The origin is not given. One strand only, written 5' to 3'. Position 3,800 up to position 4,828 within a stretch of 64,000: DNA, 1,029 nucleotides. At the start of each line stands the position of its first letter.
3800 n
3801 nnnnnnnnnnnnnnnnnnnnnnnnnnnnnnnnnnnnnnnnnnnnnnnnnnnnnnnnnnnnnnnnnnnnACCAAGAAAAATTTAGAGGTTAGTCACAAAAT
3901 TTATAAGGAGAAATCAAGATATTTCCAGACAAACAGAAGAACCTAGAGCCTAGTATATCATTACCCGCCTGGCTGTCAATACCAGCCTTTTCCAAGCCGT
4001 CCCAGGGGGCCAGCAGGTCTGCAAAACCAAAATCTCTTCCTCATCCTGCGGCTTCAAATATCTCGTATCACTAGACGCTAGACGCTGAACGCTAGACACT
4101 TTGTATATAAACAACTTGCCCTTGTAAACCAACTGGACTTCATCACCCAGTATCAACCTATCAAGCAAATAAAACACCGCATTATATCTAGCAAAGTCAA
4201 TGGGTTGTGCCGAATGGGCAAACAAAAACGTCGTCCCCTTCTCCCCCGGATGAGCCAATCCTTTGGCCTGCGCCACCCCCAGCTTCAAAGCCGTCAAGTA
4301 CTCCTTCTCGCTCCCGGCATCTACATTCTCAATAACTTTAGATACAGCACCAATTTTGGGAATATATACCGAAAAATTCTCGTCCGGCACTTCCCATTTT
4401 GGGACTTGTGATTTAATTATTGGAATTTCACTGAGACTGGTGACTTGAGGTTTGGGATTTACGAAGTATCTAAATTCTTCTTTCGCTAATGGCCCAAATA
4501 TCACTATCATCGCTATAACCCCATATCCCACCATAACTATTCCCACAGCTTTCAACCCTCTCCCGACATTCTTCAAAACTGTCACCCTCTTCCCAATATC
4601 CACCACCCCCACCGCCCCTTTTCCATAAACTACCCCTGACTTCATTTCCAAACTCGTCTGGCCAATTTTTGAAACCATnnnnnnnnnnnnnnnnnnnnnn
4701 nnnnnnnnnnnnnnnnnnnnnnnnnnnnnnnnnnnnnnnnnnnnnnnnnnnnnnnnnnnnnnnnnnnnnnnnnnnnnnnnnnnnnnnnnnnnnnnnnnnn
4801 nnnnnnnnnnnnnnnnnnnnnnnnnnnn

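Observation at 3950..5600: Sortase with an adjacent, overlapping candidate substrate carrying a non-canonical sorting signal (TPKTG)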

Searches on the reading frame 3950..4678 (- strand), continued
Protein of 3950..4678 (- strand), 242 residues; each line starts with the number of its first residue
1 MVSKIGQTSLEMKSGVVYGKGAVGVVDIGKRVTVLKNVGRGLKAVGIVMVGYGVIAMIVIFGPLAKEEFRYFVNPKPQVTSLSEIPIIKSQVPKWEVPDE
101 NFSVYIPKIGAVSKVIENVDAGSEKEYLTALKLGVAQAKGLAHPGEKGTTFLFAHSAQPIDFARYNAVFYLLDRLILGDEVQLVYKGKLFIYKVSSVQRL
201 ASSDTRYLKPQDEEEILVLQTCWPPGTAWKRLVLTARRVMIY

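Call 60: search_solved_structures(query=A1, max_evalue=0.001, show_alignments=2)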
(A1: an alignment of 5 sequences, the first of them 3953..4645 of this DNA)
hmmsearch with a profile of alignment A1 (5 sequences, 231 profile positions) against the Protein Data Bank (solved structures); distinct sequences matched with E-value up to 0.001: 36.
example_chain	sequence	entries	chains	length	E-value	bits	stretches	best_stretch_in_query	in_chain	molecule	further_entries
7d6p_A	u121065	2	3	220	1.8e-09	40.8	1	118-228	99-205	Sortase family protein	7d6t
6ixz_A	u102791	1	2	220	1.8e-09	40.8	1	118-228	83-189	Sortase family protein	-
9m4u_B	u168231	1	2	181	1.2e-08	38.1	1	153-230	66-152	Peptidase C60, sortase A and B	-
9iok_A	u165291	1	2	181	1.2e-08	38.1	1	153-230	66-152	Peptidase C60, sortase A and B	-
9m5j_B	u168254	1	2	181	1.4e-08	37.9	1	153-230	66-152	Peptidase C60, sortase A and B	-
9m5i_B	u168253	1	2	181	1.4e-08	37.9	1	153-230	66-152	Peptidase C60, sortase A and B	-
9iv0_A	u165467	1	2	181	1.4e-08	37.9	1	153-230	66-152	Peptidase C60, sortase A and B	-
4d70_A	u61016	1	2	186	1.7e-08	37.6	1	119-226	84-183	SORTASE FAMILY PROTEIN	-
5k9a_A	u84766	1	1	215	1.9e-08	37.5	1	156-230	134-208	Putative fimbrial associated sortase-like protein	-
6bwe_A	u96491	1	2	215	1.9e-08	37.4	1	156-230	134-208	Putative fimbrial associated sortase-like protein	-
8t28_A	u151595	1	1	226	3.2e-08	36.7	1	157-228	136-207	Class C sortase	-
4d7w_A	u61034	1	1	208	3.4e-08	36.7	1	157-228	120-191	SORTASE FAMILY PROTEIN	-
2w1k_A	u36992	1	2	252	1.8e-07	34.3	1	156-230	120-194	PUTATIVE SORTASE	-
7cg9_A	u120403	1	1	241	2.3e-07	33.9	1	159-228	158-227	Class C sortase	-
2xwg_A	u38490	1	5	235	2.9e-07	33.6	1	119-229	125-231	SORTASE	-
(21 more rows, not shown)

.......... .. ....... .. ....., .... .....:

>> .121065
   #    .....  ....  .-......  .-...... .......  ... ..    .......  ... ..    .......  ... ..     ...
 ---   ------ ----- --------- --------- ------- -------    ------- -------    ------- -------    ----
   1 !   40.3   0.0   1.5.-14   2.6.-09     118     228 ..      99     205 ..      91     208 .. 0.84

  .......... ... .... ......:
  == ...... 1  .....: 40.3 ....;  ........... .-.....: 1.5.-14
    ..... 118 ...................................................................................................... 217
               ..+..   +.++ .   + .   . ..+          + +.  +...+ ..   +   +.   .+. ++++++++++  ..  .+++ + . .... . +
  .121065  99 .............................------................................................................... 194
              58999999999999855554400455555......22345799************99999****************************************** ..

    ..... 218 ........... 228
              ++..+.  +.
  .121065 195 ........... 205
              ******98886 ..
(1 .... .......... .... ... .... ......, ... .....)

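Call 78: predict_structure(alignment_id=A6)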
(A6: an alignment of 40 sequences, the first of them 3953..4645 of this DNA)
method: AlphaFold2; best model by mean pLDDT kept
length: 231 residues; sequences in the alignment: 40
mean_pLDDT: 86.1   pTM: 0.72
mean pLDDT of the five models: 86.1, 85.8, 85.6, 83.8, 83.6
residues with pLDDT >= 90: 132; 70-90: 61; 50-70: 38; < 50: 0
segments of 3 or more residues with pLDDT < 50: none
pLDDT, mean of each block of 10 residues (from residue 1): 62 78 95 97 92 82 71 60 93 93 94 89 93 95 75 68 94 96 96 91 95 81 92 62
secondary structure, 60 per line:
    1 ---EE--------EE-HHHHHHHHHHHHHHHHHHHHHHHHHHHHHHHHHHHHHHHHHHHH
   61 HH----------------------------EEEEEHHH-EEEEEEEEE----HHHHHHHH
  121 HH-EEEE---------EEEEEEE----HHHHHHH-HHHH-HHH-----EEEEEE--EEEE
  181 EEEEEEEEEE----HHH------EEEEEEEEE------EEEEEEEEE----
elements in order: H17-62 E91-95 E100-108 H113-122 E124-127 E137-143 H148-154 H156-159 E169-174 E177-190 E204-212 E219-227

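Call 80: fold_search(model_id=the predicted structure, library=pdb)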
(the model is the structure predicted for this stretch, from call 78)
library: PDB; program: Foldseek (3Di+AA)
matches with E <= 10: 309; with E <= 0.001: 139
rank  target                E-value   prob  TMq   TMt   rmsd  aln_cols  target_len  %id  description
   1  6bwe_B                2.6e-11  1.00  0.50  0.61  15.3       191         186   21  Sortase A from Corynebacterium diphtheriae, lid mutant (released 2017-12-27)
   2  2xwg_E                3.4e-11  1.00  0.51  0.66  11.7       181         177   20  Crystal structure of sortase C-1 from Actinomyces oris (formerly Actinomyces naeslundii) (released 2011-02-23)
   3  3tbe_E                6.1e-11  1.00  0.50  0.60  15.7       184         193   21  The crystal structure of the complex of Streptococcus agalactiae sortase C1 and MTSET (released 2011-10-26)
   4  3tbe_F                7.3e-11  1.00  0.50  0.61  14.7       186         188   22  The crystal structure of the complex of Streptococcus agalactiae sortase C1 and MTSET (released 2011-10-26)
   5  2xwg_D                8.3e-11  1.00  0.50  0.62  15.2       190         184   22  Crystal structure of sortase C-1 from Actinomyces oris (formerly Actinomyces naeslundii) (released 2011-02-23)
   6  5k9a                  8.8e-11  1.00  0.51  0.55   4.5       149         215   23  Sortase A from Corynebacterium diphtheriae (released 2016-06-15)
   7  8t28                  8.8e-11  1.00  0.45  0.55  11.0       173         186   21  The crystal structure of SrtC2 sortase from Actinomyces oris (released 2024-04-17)
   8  6bwe_A                9.3e-11  1.00  0.50  0.60   4.6       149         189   23  Sortase A from Corynebacterium diphtheriae, lid mutant (released 2017-12-27)
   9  3tbe_B                9.3e-11  1.00  0.50  0.59  16.0       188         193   24  The crystal structure of the complex of Streptococcus agalactiae sortase C1 and MTSET (released 2011-10-26)
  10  3tbe_D                1.1e-10  1.00  0.50  0.59   2.5       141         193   23  The crystal structure of the complex of Streptococcus agalactiae sortase C1 and MTSET (released 2011-10-26)
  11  3o0p                  1.1e-10  1.00  0.51  0.60  16.1       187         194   18  Pilus-related Sortase C of Group B Streptococcus (released 2011-03-09)
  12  4g1j_A                1.2e-10  1.00  0.50  0.56   2.5       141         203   25  Sortase C1 of GBS Pilus Island 1 (released 2012-12-05)
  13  2xwg_B                1.3e-10  1.00  0.50  0.62  15.4       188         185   22  Crystal structure of sortase C-1 from Actinomyces oris (formerly Actinomyces naeslundii) (released 2011-02-23)
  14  4d70_A                1.3e-10  1.00  0.51  0.73   9.5       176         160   22  Structural, biophysical and biochemical analyses of a Clostridium perfringens Sortase D5 transpeptidase (released 2015-07-15)
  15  6ixz_B                1.5e-10  1.00  0.47  0.60   2.7       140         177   25  X-ray structure of sortase C from Clostridium perfringens SM101 (released 2019-08-14)
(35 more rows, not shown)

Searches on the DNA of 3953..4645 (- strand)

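Call 86: search_rna_families(sources=[L022, L026, L035, L024, L064, L007, L016, L009], threshold=gathering)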
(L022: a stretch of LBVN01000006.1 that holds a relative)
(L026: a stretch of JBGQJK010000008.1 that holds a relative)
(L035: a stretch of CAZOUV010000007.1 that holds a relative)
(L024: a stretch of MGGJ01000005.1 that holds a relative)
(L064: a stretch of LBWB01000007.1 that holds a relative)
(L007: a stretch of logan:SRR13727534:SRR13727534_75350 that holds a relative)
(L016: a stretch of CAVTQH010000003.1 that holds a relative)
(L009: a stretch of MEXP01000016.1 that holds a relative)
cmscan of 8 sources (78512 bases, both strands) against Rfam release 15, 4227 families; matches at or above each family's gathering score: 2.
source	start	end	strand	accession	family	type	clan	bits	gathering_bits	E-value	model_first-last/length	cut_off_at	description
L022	8638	8708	+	RF00005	tRNA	Gene; tRNA;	CL00001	66.4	29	3.8e-12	1-71/71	no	tRNA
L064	8829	8899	+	RF00005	tRNA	Gene; tRNA;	CL00001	55.3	29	4.2e-09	1-71/71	no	tRNA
